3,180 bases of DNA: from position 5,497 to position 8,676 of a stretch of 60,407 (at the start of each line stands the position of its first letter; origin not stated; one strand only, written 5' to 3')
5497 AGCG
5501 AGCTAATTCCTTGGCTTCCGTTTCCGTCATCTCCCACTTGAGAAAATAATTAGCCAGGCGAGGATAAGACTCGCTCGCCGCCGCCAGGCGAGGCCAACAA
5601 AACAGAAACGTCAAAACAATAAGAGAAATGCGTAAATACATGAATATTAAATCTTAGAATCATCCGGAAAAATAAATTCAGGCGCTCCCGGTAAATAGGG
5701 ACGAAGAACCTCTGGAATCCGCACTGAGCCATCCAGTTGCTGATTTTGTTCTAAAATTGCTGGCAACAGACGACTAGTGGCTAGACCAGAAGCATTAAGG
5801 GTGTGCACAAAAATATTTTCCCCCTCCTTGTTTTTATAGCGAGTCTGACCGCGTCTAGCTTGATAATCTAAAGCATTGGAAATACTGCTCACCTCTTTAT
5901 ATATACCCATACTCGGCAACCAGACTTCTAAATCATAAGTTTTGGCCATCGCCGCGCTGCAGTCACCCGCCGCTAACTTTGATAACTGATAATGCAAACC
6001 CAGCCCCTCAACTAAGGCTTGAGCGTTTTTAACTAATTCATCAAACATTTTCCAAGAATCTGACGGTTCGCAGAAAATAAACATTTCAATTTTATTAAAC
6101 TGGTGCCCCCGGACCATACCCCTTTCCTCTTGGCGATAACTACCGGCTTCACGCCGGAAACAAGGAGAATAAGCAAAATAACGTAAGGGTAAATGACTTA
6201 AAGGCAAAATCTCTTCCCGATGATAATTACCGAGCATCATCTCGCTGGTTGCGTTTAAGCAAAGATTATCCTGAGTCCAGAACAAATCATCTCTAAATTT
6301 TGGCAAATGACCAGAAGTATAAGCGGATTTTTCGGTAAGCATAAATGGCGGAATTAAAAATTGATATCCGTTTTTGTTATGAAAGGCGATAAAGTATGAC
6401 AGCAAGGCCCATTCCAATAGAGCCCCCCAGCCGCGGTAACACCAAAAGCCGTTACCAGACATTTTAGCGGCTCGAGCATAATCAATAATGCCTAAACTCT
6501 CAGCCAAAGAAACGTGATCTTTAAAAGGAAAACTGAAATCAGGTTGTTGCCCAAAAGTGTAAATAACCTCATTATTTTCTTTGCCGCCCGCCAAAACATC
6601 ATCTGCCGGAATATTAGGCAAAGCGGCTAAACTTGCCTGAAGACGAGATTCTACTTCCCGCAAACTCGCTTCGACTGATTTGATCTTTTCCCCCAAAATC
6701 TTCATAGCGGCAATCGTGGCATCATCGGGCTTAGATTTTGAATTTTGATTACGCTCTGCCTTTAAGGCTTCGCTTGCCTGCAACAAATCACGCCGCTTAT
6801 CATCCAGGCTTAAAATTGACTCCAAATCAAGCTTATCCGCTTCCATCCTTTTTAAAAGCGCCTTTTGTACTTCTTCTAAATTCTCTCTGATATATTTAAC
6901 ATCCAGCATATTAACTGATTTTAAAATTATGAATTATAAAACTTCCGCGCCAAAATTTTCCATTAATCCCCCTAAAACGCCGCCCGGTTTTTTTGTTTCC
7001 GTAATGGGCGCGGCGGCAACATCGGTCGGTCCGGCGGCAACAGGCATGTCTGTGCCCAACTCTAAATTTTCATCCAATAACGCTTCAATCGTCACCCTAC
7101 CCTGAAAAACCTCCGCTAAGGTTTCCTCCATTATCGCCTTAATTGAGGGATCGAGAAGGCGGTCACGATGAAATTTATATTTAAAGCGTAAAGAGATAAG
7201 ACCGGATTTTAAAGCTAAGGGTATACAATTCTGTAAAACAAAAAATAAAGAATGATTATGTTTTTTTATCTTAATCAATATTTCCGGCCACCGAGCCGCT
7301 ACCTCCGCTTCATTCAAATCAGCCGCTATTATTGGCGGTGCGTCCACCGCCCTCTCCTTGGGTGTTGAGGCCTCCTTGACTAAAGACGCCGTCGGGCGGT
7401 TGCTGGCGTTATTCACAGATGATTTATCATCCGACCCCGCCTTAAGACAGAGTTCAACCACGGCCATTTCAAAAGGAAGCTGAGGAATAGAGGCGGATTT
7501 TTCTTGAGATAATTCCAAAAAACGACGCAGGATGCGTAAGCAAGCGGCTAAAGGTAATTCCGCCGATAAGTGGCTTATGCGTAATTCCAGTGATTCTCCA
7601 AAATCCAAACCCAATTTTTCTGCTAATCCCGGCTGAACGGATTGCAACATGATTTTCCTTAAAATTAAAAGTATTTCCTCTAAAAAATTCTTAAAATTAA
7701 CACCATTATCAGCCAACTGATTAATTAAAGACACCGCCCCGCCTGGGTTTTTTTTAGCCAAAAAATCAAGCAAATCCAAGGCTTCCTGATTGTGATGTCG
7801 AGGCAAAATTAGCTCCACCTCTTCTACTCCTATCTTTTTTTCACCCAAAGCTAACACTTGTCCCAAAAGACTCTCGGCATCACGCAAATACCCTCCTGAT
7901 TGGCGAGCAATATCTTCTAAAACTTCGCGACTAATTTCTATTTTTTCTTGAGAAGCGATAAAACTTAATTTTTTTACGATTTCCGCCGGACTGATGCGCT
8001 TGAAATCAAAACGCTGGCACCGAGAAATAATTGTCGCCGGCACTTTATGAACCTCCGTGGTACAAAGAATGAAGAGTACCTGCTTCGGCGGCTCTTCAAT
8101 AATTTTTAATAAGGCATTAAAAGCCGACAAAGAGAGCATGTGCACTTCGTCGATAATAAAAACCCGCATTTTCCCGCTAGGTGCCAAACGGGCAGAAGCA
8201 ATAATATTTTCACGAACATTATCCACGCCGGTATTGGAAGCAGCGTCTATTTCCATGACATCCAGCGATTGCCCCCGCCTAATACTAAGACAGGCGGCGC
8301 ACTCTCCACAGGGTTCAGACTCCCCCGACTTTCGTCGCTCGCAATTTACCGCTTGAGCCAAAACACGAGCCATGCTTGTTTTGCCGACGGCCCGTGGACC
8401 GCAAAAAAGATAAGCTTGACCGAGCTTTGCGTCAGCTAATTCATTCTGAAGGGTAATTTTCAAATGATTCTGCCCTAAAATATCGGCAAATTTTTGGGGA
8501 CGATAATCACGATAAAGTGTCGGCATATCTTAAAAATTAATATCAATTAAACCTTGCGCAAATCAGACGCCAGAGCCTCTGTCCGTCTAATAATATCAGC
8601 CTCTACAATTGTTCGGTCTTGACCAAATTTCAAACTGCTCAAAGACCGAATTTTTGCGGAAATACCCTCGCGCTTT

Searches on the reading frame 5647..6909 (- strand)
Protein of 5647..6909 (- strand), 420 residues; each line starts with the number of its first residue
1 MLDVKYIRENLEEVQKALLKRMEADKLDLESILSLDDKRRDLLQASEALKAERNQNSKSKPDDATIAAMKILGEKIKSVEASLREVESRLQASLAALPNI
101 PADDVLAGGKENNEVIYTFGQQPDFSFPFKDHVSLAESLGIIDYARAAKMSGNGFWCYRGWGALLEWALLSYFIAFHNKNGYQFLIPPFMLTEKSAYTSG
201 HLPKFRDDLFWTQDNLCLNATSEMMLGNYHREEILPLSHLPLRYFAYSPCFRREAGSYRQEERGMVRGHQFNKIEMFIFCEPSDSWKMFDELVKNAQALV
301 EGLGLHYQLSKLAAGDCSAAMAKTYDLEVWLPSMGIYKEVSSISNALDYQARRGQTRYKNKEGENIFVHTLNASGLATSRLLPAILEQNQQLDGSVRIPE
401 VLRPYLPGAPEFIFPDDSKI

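Call 9: search_protein_families(library=pfam, proteins=[window:5647-6909:-], max_evalue=0.001)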
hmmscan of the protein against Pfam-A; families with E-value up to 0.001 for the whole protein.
window:5647-6909:- (420 aa): 2 families
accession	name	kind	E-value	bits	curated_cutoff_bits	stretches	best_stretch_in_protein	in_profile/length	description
PF00587.30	tRNA-synt_2b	-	5.1e-37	128.1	29.3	1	213-389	8-179/179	tRNA synthetase class II core domain (G, H, P, S and T)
PF02403.27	Seryl_tRNA_N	-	1.3e-21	77.3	28.2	1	1-101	1-108/108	Seryl-tRNA synthetase N-terminal domain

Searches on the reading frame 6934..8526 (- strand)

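Call 9: search_protein_families(library=pfam, proteins=[window:6934-8526:-], max_evalue=0.001)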
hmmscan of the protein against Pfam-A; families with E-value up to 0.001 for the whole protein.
window:6934-8526:- (530 aa): 7 families
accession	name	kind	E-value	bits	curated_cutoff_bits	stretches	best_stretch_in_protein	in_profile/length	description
PF13177.12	DNA_pol3_delta2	-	2.1e-39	135.6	27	1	19-178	2-160/161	DNA polymerase III, delta subunit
PF00004.35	AAA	-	2.9e-12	47.6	21.2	1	40-174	2-124/131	ATPase family associated with various cellular activities (AAA)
PF22608.2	DNAX_ATPase_lid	-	1.7e-07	31.4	27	1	182-229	1-48/49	DNA polymerase III clamp loader subunit, ATPase lid domain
PF12169.13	DNA_pol3_gamma3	-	3.6e-07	30.5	24.4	1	235-362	4-130/143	DNA polymerase III subunits gamma and tau domain III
PF05496.18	RuvB_N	-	6.9e-06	26.3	27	1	9-80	2-79/159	Holliday junction DNA helicase RuvB P-loop domain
PF21960.2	RCF1-5-like_lid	-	6.8e-05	23.2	27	1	186-217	2-34/43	RCF1/5-like, AAA+ ATPase lid domain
PF13401.12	AAA_22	-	0.0001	23.1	27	0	38-157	7-123/130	AAA domain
